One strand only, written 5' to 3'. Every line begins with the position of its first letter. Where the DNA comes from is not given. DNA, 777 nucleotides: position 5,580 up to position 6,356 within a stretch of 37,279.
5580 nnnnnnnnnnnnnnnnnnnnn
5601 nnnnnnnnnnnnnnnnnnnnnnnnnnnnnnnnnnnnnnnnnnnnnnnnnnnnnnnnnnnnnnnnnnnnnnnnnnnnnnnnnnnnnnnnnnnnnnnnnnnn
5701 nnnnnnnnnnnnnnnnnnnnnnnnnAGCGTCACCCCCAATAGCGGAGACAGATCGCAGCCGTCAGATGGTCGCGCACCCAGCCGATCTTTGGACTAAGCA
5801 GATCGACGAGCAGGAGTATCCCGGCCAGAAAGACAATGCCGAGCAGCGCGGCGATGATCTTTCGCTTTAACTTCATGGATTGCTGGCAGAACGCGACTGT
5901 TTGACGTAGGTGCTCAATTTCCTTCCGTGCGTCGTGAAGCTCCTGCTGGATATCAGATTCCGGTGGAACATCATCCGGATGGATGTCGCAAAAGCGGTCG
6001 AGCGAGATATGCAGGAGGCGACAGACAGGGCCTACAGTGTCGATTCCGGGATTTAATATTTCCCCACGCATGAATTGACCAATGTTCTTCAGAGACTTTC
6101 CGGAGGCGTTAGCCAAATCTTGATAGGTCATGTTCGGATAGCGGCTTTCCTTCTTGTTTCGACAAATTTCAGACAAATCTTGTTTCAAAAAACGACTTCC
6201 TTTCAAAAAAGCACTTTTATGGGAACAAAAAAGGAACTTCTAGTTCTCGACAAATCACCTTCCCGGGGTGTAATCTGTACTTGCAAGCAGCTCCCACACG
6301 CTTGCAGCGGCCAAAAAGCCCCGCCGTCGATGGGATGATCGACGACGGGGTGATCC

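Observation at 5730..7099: Two membrane-anchored cargo genes between repressor and integrase: HIRAN-like tail-anchored protein plus XRE-HTH/coiled-coil/TM protein (candidate prophage defence or exclusion pair)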

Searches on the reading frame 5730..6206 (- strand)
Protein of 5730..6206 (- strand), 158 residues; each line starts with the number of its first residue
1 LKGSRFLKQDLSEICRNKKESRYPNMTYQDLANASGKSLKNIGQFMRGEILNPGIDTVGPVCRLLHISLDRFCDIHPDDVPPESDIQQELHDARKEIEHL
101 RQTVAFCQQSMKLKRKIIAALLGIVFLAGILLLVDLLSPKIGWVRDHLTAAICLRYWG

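Call 3: search_protein_families(library=pfam, proteins=[window:5730-6206:-], max_evalue=1)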
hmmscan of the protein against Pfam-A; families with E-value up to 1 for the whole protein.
window:5730-6206:- (158 aa): 3 families
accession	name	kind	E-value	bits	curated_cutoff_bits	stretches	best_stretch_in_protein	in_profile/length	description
PF01381.28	HTH_3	-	0.019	15.4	23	1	25-71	9-54/55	Helix-turn-helix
PF11598.13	COMP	-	0.028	15.2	23.9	1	85-108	19-42/45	Cartilage oligomeric matrix protein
PF16421.10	E2F_CC-MB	-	0.67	10.6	33.9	0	5-35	20-50/96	E2F transcription factor CC-MB domain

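Call 9: find_homologous_proteins(query=window:5733-6188:-)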
Query seq(152 aa) (152 aa): 4 proteins with E <= 0.001 among 51 candidates.
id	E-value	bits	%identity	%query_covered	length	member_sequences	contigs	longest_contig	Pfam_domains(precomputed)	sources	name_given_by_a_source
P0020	1.6e-93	329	97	100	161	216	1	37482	-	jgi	jgi:transcriptional regulator with XRE-family HTH domain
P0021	4.2e-91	321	95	100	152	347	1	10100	-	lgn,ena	-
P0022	4.9e-70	253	74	100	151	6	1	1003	-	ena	-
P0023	3.5e-40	156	74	68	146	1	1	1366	-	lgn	-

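Call 41: search_protein_families(library=padloc, proteins=[window:5730-6188:-], max_evalue=0.01)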
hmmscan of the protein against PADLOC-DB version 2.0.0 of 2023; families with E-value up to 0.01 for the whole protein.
window:5730-6188:- (152 aa): 0 families

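Call 44: search_protein_families(library=phrogs, proteins=[window:5730-6188:-], max_evalue=0.001)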
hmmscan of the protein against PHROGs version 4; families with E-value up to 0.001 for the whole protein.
window:5730-6188:- (152 aa): 1 family
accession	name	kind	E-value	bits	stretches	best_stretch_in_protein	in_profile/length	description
phrog_8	-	transcription regulation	3.9e-05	24.2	1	14-113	168-254/346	transcriptional regulator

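Call 46: find_homologous_proteins(query=A3, max_evalue=0.001)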
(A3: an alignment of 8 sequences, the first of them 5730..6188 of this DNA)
Query A3 (8 sequences) (152 aa, profile of the alignment): 208 proteins with E <= 0.001 among 7385 candidates; the best 120 are listed.
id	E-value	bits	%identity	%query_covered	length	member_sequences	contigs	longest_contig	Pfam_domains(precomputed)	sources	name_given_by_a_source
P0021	4.3e-80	285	95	100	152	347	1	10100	-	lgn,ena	-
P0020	1.3e-78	281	97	100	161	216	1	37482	-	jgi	jgi:transcriptional regulator with XRE-family HTH domain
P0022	7.9e-75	268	74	100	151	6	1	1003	-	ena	-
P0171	1.3e-65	238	41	93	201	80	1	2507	PF01381.29,PF13443.13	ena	-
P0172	4.8e-64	233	40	93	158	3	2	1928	PF01381.29,PF13443.13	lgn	-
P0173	2.4e-61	225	35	87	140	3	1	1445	PF01381.29,PF13443.13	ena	-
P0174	7.2e-55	204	33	94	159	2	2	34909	-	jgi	jgi:transcriptional regulator with XRE-family HTH domain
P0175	2.3e-52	195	36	97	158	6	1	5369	PF01381.29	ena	-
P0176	1.6e-51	193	38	89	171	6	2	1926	PF01381.29,PF13443.13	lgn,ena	-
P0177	3.5e-51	192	35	98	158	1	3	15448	PF01381.29,PF13443.13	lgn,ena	-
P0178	3.7e-51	191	37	91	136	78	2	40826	PF01381.29,PF13560.13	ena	-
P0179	4.4e-51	191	37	95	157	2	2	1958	PF01381.29,PF13560.13,PF13443.13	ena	-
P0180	1.1e-50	190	39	95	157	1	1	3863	PF01381.29,PF13560.13,PF13443.13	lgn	-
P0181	1.2e-50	190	40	92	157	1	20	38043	PF01381.29,PF13560.13,PF13443.13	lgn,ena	-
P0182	1.4e-50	190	39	92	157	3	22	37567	PF01381.29,PF13560.13,PF13443.13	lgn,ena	-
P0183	1.4e-50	190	39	95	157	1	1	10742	PF01381.29,PF13560.13,PF13443.13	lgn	-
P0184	1.4e-50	190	40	92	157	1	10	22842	PF01381.29,PF13560.13,PF13443.13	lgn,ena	-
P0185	1.9e-50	189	40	92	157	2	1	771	PF01381.29,PF13560.13,PF13443.13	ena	-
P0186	3.6e-50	188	41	92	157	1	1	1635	PF01381.29,PF13443.13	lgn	-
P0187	3.8e-50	188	38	95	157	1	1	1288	PF01381.29,PF13560.13,PF13443.13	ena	-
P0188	3.9e-50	188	41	92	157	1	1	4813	PF01381.29,PF13443.13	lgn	-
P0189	4.4e-50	188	38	95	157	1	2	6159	PF01381.29,PF13560.13,PF13443.13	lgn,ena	-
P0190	9.7e-50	187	37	90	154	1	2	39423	PF01381.29,PF13560.13,PF13443.13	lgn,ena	-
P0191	2.0e-49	186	39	90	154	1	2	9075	PF01381.29,PF13560.13,PF13443.13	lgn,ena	-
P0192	8.0e-49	184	34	98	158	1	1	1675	PF13412.13,PF01381.29,PF13443.13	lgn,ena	-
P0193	5.2e-48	181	35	88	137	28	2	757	PF01381.29,PF13560.13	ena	-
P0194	1.3e-47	180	36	90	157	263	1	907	PF01381.29,PF13560.13,PF13443.13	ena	-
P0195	3.9e-42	162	35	96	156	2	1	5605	PF13412.13,PF01381.29,PF13443.13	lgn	-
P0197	3.3e-41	159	33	90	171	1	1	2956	PF01381.29,PF13560.13,PF13443.13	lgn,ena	-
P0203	5.0e-38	149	33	91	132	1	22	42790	-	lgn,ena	-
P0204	5.6e-38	149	33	91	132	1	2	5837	PF01381.29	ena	-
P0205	6.8e-38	148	32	91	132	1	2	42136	PF01381.29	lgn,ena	-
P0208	1.2e-37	148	34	91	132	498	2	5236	PF01381.29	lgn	-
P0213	2.1e-37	147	35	91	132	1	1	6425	PF01381.29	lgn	-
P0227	6.0e-35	139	38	91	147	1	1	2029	PF01381.29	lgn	-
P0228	1.2e-34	138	37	91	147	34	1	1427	PF01381.29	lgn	-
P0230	2.2e-34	137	36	95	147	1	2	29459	PF01381.29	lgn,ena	-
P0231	3.3e-34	136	38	95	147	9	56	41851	PF01381.29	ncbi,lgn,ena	-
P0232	1.2e-33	135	35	95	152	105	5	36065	PF01381.29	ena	-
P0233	1.6e-33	134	31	91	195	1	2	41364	PF01381.29,PF13443.13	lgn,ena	-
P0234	1.7e-33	134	31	91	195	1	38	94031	PF01381.29,PF13443.13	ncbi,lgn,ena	-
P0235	1.9e-33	134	31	92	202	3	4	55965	PF13412.13,PF01381.29,PF13443.13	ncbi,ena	-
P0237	2.0e-33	134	29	91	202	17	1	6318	PF01381.29,PF13443.13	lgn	-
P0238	2.3e-33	134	31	91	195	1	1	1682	PF01381.29,PF13443.13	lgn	-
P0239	2.4e-33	134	31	91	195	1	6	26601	PF01381.29,PF13443.13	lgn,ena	-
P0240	8.4e-33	132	32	91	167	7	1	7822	PF01381.29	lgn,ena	-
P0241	1.1e-32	132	31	95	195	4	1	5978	PF01381.29,PF13443.13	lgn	-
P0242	1.2e-32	131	35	95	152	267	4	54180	PF01381.29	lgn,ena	-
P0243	2.1e-32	131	33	99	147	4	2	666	PF01381.29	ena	-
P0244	2.5e-32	130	34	92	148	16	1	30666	PF13412.13,PF01381.29,PF13560.13,PF13443.13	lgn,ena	-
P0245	4.4e-32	130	32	97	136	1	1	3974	PF01381.29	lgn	-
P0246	4.5e-32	129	34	99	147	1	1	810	PF01381.29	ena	-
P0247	6.1e-32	129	32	97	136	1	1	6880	PF01381.29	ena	-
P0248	7.0e-32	129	32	91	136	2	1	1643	PF01381.29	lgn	-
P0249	1.6e-31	128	35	91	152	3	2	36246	PF01381.29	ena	-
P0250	2.0e-31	127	34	97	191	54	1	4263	PF13412.13,PF01381.29,PF13443.13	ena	-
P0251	2.2e-31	127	30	91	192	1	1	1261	PF01381.29,PF13443.13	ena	-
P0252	4.7e-31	126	30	91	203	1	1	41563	PF01381.29,PF13443.13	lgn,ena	-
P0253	5.6e-31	126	29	91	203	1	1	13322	PF01381.29,PF13443.13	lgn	-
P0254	6.1e-31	126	29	91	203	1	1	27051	PF01381.29,PF13443.13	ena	-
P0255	6.5e-31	126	30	91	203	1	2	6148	PF01381.29,PF13443.13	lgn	-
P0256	7.0e-31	126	30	97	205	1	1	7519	PF01381.29,PF13443.13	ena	-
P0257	7.1e-31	126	30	91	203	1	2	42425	PF01381.29,PF13443.13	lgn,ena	-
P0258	7.5e-31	126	29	91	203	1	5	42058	PF01381.29,PF13443.13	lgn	-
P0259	7.9e-31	125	29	91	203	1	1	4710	PF01381.29,PF13443.13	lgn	-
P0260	8.6e-31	125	28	91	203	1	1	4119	PF13412.13,PF01381.29,PF13443.13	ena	-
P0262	9.3e-31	125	30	91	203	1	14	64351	PF01381.29,PF13443.13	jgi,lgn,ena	jgi:transcriptional regulator with XRE-family HTH domain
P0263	1.1e-30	125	28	91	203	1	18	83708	PF13412.13,PF01381.29,PF13443.13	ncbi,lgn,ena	-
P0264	1.1e-30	125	31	91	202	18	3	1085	PF13412.13,PF01381.29,PF13443.13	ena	-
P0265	1.1e-30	125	30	91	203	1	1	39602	PF01381.29,PF13443.13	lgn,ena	-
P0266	1.2e-30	125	30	97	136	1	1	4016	PF01381.29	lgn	-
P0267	1.2e-30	125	30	91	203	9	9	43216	PF13412.13,PF01381.29,PF13443.13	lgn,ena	-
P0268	1.3e-30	125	28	91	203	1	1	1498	PF01381.29,PF13443.13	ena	-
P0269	1.3e-30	125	29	91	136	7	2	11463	PF01381.29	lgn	-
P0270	1.4e-30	125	29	91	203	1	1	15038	PF01381.29,PF13443.13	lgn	-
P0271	1.4e-30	125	29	91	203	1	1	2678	PF01381.29,PF13443.13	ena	-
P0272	1.4e-30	125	30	91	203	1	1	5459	PF01381.29,PF13443.13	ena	-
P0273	1.4e-30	125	30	91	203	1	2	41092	PF01381.29,PF13443.13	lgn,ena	-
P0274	1.4e-30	125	29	91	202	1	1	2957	PF01381.29,PF13443.13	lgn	-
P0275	1.5e-30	125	30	91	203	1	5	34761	PF01381.29,PF13443.13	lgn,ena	-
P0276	1.5e-30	125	29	91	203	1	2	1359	PF01381.29,PF13443.13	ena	-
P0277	1.5e-30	125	30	91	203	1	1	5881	PF13412.13,PF01381.29,PF13443.13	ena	-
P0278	1.5e-30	125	28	91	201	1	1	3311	PF01381.29,PF13443.13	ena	-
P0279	1.6e-30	124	30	91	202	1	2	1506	PF01381.29,PF17098.11,PF13443.13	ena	-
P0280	1.7e-30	124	29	91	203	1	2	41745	PF01381.29,PF17098.11,PF13443.13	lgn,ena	-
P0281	1.8e-30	124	29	91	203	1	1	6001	PF01381.29,PF13443.13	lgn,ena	-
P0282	1.8e-30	124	30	91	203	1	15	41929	PF01381.29,PF13443.13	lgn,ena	-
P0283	1.8e-30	124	29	91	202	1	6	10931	PF01381.29,PF13443.13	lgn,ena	-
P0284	1.9e-30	124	29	91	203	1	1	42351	PF01381.29,PF13443.13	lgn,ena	-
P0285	1.9e-30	124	29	91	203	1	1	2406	PF01381.29,PF13443.13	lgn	-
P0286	2.0e-30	124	29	91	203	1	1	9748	PF13412.13,PF01381.29,PF13443.13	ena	-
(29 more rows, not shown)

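Call 49: find_encoding_contigs(protein=P0231, flank=5000, max_places=4)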
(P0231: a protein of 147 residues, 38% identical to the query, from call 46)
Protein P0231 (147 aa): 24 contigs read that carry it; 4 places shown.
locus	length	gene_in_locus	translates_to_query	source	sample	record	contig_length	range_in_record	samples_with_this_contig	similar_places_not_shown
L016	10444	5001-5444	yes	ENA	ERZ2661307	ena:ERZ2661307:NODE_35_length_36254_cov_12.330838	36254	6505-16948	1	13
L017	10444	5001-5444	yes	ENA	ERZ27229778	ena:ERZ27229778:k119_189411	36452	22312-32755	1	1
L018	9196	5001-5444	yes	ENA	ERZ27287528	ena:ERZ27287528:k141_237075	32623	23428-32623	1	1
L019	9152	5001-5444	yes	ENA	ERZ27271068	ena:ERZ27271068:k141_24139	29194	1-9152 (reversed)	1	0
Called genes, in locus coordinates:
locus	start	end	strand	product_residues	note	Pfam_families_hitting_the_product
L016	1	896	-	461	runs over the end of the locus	PF00772:DnaB, PF13481:AAA_25 (faint), PF03796:DnaB_C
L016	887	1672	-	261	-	-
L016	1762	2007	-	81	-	-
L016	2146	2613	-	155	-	PF01381:HTH_3, PF13560:HTH_31 (weak)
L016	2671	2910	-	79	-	-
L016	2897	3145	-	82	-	-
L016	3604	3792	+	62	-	-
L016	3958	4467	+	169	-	-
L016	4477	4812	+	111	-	-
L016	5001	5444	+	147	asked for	PF01381:HTH_3 (weak)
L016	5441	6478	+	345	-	PF00589:Phage_integrase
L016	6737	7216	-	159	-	PF25223:DUF7841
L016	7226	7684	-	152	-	-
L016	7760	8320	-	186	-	-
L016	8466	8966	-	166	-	-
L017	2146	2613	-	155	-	PF01381:HTH_3, PF13560:HTH_31 (weak)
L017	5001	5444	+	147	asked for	PF01381:HTH_3 (weak)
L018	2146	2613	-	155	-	PF01381:HTH_3, PF13560:HTH_31 (weak)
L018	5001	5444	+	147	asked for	PF01381:HTH_3 (weak)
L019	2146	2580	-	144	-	PF01381:HTH_3, PF13560:HTH_31 (weak)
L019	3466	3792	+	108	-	PF12844:HTH_19, PF13560:HTH_31, PF01381:HTH_3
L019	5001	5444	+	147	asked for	PF01381:HTH_3 (weak)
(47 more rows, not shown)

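Call 50: find_encoding_contigs(protein=P0203, flank=5000, max_places=3)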
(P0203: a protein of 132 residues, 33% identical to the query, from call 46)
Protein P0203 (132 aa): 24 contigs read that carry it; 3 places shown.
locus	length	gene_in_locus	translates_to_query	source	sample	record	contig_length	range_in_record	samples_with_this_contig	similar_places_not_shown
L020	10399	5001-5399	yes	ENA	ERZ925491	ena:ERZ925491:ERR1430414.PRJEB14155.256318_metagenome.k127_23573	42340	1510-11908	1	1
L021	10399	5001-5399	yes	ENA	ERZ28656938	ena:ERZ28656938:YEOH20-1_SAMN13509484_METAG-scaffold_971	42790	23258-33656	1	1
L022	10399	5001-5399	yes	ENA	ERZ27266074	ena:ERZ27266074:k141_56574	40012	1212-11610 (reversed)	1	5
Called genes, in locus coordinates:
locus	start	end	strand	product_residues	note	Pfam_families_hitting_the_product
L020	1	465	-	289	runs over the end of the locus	PF01507:PAPS_reduct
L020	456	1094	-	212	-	PF00145:DNA_methylase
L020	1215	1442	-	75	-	-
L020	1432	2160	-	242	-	-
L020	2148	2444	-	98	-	PF22253:DUF6948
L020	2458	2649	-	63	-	-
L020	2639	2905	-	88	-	-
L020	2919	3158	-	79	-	-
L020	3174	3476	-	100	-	-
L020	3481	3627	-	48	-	-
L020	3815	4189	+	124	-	PF01381:HTH_3, PF12844:HTH_19 (weak), PF13443:HTH_26 (weak)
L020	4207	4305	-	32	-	-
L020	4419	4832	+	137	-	-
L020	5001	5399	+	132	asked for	-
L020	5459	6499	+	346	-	PF00589:Phage_integrase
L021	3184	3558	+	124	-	PF07022:Phage_CI_repr (weak), PF12844:HTH_19, PF13443:HTH_26 (weak), PF01381:HTH_3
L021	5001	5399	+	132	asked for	-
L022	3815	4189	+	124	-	PF01381:HTH_3, PF12844:HTH_19 (weak), PF13443:HTH_26 (weak)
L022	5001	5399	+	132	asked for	-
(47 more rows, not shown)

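Call 51: find_encoding_contigs(protein=P0263, flank=5000, max_places=3)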
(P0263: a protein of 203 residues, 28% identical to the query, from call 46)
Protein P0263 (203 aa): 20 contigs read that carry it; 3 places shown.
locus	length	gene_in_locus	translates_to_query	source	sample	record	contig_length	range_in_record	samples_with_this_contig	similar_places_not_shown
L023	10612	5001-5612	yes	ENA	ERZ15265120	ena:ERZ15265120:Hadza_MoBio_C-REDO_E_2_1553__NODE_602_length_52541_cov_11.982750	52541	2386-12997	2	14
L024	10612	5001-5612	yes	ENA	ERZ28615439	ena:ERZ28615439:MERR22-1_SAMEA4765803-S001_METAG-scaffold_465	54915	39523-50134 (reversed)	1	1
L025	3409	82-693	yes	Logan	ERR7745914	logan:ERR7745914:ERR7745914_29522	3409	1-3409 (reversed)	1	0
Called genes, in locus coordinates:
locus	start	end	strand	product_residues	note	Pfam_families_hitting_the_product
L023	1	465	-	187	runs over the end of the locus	-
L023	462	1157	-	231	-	-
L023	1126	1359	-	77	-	-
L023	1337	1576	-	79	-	-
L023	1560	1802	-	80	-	PF14090:HTH_39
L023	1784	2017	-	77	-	-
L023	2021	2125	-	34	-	-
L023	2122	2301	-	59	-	-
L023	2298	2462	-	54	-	-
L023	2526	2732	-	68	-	-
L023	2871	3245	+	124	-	PF12844:HTH_19, PF13560:HTH_31 (weak), PF01381:HTH_3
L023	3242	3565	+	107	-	-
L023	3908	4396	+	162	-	-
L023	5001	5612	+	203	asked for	PF13412:HTH_24 (faint), PF01381:HTH_3 (weak), PF13443:HTH_26 (weak)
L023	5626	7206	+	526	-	PF00239:Resolvase, PF07508:Recombinase, PF13408:Zn_ribbon_recom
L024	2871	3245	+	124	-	PF12844:HTH_19, PF13560:HTH_31 (weak), PF01381:HTH_3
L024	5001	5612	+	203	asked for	PF13412:HTH_24 (faint), PF01381:HTH_3 (weak), PF13443:HTH_26 (weak)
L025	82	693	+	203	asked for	PF13412:HTH_24 (faint), PF01381:HTH_3 (weak), PF13443:HTH_26 (weak)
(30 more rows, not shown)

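Call 52: search_dna_similar(query=window:5730-6188:-, collection=phages, mode=protein, max_evalue=0.001, max_rows=20)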
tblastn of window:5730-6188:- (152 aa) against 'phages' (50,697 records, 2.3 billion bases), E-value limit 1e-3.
Records with a match: 4; places in all: 4; records where one place covers at least 80% of the query: 3.
Best place of each record, by identity: <60% 4.
By first word of the organism name: Bacteriophage 4.
By host as written in the record: - 4.
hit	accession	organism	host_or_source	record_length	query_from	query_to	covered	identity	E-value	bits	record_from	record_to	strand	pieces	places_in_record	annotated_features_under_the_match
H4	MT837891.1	Bacteriophage sp.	human fecal samples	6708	1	139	91%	38.8%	1e-17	84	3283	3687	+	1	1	record has no annotation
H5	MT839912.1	Bacteriophage sp.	human fecal samples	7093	5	140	89%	28.5%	9e-5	47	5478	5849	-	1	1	record has no annotation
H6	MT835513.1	Bacteriophage sp.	human fecal samples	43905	4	129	83%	27.6%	3e-10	62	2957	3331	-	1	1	record has no annotation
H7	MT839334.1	Bacteriophage sp.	human fecal samples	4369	1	110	72%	26.1%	6e-5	47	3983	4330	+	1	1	record has no annotation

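Call 65: predict_structure(alignment_id=A6)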
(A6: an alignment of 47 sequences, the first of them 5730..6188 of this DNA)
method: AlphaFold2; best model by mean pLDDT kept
length: 152 residues; sequences in the alignment: 47
mean_pLDDT: 81.8   pTM: 0.46
mean pLDDT of the five models: 81.8, 79.2, 76.3, 73.1, 72.8
residues with pLDDT >= 90: 38; 70-90: 92; 50-70: 21; < 50: 1
segments of 3 or more residues with pLDDT < 50: none
pLDDT, mean of each block of 10 residues (from residue 1): 80 91 92 91 84 87 77 62 77 82 83 92 85 69 79 60
secondary structure, 60 per line:
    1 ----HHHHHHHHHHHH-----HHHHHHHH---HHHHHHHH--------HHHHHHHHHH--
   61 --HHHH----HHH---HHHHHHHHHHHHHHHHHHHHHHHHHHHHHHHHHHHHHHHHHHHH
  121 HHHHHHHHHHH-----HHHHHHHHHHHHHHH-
elements in order: H5-16 H22-29 H33-40 H49-58 H63-66 H77-131 H137-151
